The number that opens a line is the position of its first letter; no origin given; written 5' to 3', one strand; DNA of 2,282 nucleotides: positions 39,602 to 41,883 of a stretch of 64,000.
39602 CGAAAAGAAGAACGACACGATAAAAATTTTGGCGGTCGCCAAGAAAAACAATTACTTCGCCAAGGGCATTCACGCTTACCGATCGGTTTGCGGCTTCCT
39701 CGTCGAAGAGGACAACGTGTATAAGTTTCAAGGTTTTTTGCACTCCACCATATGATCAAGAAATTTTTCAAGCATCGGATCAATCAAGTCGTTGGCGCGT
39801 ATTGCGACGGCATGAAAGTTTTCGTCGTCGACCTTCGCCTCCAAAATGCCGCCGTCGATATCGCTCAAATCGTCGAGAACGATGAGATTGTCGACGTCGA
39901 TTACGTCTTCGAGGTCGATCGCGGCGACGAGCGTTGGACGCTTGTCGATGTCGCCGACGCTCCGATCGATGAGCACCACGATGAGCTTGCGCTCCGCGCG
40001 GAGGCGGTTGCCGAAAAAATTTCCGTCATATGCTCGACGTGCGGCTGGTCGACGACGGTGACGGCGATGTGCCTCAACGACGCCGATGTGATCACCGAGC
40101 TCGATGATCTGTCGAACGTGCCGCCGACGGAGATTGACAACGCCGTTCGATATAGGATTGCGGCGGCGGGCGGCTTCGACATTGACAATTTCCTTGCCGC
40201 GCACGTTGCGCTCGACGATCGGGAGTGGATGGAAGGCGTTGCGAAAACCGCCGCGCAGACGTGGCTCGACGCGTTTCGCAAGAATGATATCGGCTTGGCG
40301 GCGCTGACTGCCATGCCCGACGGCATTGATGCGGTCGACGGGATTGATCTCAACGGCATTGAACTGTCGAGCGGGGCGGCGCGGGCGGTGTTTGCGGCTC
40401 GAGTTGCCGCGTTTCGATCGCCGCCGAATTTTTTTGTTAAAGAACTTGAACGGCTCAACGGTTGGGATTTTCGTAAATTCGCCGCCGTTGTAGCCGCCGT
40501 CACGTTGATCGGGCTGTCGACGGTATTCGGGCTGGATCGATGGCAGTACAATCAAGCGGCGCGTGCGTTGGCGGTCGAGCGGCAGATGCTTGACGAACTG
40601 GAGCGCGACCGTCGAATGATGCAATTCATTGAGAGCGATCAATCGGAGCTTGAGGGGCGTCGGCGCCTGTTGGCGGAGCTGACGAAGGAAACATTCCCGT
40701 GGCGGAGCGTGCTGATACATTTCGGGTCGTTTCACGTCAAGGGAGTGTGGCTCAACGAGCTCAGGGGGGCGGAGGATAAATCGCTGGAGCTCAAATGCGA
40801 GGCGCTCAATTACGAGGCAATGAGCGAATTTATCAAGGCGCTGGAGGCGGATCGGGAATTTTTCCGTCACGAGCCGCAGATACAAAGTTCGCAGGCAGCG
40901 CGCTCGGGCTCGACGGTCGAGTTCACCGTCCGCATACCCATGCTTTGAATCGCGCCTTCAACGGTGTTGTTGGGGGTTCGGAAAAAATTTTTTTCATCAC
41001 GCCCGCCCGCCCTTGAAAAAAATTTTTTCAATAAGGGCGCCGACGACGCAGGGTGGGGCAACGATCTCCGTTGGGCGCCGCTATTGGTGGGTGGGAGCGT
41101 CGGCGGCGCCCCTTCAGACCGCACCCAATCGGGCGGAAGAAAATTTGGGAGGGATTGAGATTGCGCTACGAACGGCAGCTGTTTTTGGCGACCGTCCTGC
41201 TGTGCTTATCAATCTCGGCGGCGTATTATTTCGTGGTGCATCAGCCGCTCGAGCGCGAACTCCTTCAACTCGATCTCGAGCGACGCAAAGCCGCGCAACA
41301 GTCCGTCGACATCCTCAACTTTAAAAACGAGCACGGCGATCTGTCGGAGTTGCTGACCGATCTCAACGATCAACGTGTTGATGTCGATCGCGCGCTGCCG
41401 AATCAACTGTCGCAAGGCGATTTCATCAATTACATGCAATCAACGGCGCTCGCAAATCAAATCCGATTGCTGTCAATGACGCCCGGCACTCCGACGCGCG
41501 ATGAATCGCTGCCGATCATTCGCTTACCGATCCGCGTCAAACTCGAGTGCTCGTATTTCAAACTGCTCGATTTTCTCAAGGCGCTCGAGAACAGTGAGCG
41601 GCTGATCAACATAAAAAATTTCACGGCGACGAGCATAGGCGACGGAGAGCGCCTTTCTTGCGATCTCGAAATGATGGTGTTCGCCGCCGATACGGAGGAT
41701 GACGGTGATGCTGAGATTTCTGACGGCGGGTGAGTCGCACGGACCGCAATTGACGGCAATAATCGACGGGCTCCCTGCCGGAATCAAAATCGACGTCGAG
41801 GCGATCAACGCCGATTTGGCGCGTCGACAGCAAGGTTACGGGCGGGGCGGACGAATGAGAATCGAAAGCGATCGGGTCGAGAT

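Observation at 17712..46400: Recurrent sense-strand G-quadruplex motif placed 24-27 nt upstream of start codons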

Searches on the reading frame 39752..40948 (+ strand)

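Call 14: search_protein_families(library=pfam, proteins=[window:39752-40948:+])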
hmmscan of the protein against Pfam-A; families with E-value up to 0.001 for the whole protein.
window:39752-40948:+ (398 aa): 1 family
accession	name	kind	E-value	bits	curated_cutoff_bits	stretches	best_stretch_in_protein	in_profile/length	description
PF05137.18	PilN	-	7.6e-06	26.3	22.8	1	330-394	12-75/78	Fimbrial assembly protein (PilN)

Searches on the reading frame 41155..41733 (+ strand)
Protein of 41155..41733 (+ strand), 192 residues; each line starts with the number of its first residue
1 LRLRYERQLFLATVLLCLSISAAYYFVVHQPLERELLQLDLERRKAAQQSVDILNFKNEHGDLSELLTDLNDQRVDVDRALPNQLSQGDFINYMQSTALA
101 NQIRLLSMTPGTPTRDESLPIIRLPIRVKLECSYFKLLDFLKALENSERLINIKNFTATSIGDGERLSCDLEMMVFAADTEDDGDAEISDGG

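Call 14: search_protein_families(library=pfam, proteins=[window:41155-41733:+])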
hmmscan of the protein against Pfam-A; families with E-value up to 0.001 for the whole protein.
window:41155-41733:+ (192 aa): 2 families
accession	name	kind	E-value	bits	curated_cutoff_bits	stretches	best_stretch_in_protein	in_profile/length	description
PF04350.18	PilO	-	8e-09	36.2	22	1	39-173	11-138/145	Pilus assembly protein, PilO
PF10741.14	T2SSM_b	-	0.00096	19.5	21.7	0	94-176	23-110/111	Type II secretion system (T2SS), protein M subtype b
